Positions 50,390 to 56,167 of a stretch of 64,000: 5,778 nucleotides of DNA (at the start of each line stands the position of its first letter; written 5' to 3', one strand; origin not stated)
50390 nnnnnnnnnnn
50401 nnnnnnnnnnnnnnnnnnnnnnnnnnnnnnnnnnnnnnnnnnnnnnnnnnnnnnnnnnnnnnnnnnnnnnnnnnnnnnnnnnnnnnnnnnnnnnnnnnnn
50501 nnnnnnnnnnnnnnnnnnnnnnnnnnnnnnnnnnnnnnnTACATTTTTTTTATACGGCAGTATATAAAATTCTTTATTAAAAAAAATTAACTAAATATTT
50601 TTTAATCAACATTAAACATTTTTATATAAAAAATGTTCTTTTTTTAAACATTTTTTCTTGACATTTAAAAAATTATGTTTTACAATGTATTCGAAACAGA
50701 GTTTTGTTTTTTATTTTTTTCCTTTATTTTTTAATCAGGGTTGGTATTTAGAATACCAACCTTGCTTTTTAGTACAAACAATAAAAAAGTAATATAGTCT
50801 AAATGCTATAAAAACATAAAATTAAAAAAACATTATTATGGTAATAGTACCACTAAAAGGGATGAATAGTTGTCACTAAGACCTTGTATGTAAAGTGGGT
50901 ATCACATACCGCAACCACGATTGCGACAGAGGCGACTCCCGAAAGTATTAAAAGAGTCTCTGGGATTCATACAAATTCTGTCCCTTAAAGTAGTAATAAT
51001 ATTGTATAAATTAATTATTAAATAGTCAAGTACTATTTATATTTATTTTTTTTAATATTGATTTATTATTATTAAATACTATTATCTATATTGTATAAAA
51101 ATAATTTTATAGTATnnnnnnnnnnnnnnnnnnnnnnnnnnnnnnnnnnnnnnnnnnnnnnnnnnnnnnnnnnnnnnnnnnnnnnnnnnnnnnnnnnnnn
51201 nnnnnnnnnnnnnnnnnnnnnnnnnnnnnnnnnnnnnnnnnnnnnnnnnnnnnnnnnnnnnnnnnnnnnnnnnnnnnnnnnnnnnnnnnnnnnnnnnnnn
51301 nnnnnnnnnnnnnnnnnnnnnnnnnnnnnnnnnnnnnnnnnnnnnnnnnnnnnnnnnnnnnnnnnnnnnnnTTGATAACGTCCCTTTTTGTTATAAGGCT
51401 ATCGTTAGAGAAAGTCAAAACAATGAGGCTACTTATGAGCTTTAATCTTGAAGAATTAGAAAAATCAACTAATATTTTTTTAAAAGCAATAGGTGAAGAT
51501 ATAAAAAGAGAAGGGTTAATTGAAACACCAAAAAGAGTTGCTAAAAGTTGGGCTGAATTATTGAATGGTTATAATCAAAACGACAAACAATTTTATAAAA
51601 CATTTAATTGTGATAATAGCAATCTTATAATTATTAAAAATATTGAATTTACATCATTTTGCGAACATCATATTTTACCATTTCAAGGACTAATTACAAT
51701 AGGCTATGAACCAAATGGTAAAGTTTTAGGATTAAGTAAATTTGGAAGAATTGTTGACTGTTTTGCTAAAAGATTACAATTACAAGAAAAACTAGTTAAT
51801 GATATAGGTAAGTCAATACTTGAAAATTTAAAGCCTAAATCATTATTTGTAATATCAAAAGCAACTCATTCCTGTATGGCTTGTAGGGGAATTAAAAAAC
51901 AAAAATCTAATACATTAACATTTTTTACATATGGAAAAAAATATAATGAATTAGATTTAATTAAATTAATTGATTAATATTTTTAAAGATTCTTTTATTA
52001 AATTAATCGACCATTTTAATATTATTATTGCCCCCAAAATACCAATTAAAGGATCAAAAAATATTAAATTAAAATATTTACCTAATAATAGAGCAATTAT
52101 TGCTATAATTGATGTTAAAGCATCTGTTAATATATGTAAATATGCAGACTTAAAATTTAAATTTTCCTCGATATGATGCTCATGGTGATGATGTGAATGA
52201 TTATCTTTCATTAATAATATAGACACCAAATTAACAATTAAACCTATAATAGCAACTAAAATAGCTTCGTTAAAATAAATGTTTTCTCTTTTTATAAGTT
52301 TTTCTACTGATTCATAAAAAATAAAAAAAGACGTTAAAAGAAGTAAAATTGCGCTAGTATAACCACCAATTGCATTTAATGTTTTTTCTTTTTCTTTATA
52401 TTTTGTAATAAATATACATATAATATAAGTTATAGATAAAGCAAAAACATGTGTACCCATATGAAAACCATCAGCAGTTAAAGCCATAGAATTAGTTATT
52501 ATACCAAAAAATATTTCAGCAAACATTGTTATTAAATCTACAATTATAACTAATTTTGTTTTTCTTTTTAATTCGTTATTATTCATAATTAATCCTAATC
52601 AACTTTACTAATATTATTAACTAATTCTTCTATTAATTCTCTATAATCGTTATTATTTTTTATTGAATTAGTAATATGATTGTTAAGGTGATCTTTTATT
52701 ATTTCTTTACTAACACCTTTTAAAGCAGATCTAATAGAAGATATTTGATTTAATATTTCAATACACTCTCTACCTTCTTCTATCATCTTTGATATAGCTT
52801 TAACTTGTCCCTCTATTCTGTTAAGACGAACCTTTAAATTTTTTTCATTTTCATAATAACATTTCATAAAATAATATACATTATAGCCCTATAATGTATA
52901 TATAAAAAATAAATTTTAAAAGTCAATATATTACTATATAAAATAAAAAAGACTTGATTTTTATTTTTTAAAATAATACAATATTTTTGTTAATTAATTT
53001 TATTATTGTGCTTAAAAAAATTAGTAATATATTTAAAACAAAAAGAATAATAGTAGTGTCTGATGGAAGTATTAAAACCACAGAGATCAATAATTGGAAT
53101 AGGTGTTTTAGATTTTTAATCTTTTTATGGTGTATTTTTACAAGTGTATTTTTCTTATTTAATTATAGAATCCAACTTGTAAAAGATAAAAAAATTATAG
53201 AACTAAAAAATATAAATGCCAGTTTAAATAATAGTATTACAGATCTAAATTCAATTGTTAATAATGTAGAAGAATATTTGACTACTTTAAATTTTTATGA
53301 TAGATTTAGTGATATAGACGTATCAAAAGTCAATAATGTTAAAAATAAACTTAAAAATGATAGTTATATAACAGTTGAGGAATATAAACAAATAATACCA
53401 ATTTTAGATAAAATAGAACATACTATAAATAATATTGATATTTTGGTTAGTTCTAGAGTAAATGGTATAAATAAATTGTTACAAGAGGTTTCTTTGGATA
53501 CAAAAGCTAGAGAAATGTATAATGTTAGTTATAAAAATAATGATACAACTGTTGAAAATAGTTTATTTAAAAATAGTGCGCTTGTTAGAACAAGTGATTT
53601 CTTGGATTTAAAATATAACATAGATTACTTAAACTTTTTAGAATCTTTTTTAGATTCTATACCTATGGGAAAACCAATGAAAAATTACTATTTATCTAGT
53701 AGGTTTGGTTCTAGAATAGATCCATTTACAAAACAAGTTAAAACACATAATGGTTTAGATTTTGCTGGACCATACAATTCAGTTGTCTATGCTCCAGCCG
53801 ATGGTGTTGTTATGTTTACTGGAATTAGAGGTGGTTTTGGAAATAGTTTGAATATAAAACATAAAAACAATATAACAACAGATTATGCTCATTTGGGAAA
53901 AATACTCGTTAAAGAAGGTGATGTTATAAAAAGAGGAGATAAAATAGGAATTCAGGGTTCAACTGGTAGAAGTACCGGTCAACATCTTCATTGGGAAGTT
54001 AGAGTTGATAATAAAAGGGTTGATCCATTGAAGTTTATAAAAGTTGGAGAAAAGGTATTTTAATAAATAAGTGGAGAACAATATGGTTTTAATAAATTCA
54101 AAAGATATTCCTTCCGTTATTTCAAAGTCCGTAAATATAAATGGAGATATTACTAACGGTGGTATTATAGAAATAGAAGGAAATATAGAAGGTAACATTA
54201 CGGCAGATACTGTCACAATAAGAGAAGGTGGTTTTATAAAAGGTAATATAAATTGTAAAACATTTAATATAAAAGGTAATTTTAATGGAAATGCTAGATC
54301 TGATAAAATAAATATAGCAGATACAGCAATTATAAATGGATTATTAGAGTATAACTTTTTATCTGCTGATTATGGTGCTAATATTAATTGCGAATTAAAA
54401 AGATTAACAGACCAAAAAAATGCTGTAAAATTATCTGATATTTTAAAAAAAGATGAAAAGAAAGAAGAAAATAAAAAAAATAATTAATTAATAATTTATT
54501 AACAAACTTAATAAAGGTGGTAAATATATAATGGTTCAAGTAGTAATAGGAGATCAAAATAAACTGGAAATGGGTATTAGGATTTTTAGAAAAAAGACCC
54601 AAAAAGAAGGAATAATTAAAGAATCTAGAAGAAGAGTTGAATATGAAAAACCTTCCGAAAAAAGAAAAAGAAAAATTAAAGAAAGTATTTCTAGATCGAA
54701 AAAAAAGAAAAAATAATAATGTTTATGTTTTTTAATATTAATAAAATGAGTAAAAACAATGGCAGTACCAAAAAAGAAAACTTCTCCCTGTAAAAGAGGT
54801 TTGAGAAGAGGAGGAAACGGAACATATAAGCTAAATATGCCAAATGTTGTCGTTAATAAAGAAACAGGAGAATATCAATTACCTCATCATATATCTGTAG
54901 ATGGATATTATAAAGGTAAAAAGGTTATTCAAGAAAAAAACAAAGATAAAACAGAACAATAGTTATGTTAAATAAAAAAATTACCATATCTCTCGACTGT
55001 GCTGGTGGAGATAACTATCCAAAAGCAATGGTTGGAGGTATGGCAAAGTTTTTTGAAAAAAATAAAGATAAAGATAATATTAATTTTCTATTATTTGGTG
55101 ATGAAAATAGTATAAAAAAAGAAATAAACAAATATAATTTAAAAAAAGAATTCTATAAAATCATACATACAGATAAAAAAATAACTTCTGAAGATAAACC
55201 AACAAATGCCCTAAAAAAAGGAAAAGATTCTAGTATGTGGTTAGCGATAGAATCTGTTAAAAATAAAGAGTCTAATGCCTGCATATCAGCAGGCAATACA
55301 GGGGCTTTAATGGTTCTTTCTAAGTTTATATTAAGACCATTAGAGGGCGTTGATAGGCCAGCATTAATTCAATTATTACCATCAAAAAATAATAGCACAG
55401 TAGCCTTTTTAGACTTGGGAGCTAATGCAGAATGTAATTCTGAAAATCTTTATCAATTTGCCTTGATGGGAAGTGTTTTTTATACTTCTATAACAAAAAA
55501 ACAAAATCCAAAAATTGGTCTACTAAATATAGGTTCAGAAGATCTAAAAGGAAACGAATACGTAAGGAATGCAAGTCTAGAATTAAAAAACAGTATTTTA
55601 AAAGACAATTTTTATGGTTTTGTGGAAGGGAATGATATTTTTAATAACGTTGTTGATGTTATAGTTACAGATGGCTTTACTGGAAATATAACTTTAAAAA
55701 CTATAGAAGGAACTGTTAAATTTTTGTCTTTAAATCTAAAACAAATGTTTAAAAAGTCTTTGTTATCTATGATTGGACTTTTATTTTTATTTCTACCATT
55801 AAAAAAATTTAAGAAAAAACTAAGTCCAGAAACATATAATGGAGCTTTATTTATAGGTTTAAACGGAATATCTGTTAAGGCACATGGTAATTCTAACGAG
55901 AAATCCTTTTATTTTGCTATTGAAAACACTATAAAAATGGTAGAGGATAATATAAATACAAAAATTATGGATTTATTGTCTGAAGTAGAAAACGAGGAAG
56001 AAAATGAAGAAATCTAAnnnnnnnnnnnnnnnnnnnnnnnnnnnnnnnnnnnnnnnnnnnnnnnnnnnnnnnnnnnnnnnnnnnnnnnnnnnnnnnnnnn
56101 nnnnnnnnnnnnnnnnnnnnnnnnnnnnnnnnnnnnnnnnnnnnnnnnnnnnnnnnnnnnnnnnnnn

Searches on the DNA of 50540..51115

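Call 44: search_rna_families(source=window, start=50540, end=51115, threshold=evalue, max_evalue=1, show_alignments=2)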
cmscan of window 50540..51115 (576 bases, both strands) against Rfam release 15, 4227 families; matches with E-value up to 1: 0.
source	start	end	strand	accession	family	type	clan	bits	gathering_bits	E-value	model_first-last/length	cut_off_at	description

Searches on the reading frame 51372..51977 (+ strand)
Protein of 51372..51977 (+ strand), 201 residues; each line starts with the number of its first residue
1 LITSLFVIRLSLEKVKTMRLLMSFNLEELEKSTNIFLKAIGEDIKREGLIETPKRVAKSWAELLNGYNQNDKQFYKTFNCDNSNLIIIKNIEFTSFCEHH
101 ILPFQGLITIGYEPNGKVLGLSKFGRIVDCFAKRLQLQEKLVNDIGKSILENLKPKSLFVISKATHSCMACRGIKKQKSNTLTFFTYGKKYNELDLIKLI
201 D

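Call 9: search_protein_families(library=pfam, proteins=[window:51372-51977:+], max_evalue=0.001)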
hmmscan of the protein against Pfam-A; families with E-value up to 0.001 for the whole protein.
window:51372-51977:+ (201 aa): 1 family
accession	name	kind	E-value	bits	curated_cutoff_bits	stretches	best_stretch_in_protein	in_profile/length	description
PF01227.27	GTP_cyclohydroI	-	6.4e-58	195.6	27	1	30-190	2-164/179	GTP cyclohydrolase I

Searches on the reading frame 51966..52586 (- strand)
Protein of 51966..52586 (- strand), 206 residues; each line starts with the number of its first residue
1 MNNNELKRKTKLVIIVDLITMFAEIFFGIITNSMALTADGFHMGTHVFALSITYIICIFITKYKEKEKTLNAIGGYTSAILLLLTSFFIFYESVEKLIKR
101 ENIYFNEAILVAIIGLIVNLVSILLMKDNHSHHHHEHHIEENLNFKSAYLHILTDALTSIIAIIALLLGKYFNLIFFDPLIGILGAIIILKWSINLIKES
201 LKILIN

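Call 9: search_protein_families(library=pfam, proteins=[window:51966-52586:-], max_evalue=0.001)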
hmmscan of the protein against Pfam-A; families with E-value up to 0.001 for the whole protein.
window:51966-52586:- (206 aa): 1 family
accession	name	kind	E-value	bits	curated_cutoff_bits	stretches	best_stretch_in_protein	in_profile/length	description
PF01545.26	Cation_efflux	-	6e-32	111.5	26.6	1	12-205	3-198/198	Cation efflux family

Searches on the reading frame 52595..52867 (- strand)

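Call 9: search_protein_families(library=pfam, proteins=[window:52595-52867:-], max_evalue=0.001)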
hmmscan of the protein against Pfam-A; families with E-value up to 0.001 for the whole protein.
window:52595-52867:- (90 aa): 1 family
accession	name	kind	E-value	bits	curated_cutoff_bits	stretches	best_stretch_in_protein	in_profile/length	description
PF02583.22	Trns_repr_metal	-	2.2e-27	95.7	22.8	1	8-87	2-77/78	Metal-sensitive transcriptional repressor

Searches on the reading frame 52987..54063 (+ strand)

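Call 9: search_protein_families(library=pfam, proteins=[window:52987-54063:+], max_evalue=0.001)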
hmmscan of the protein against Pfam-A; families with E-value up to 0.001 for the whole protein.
window:52987-54063:+ (358 aa): 1 family
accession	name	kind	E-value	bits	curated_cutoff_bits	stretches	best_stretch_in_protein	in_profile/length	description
PF01551.29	Peptidase_M23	-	3.8e-31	107.6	28.7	1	253-347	2-96/96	Peptidase family M23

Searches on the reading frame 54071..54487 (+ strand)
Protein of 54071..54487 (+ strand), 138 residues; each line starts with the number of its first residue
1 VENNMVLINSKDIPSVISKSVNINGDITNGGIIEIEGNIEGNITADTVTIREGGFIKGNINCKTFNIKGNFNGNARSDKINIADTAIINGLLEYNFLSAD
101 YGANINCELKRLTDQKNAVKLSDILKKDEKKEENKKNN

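Call 9: search_protein_families(library=pfam, proteins=[window:54071-54487:+], max_evalue=0.001)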
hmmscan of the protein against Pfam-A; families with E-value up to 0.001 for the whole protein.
window:54071-54487:+ (138 aa): 1 family
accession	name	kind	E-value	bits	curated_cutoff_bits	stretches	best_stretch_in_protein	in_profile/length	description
PF04519.19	Bactofilin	-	2.2e-19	70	27.9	1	15-109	1-97/98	Polymer-forming cytoskeletal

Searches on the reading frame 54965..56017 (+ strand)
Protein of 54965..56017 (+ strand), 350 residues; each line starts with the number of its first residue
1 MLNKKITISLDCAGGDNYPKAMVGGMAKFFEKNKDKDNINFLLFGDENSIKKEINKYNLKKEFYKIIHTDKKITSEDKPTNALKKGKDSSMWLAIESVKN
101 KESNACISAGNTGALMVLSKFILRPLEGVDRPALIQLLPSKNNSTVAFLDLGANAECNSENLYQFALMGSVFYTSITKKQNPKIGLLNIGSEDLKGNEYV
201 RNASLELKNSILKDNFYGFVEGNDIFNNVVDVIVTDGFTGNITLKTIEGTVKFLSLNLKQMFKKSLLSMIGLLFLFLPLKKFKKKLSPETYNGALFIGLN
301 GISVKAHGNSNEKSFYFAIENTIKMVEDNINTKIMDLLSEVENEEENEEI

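Call 12: search_protein_families(library=pfam, proteins=[window:54965-56017:+], max_evalue=0.001)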
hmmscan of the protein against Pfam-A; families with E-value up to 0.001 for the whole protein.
window:54965-56017:+ (350 aa): 1 family
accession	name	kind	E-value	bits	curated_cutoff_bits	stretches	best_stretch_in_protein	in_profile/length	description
PF02504.20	FA_synthesis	-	6e-99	331.6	29.1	1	7-332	2-323/324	Fatty acid synthesis protein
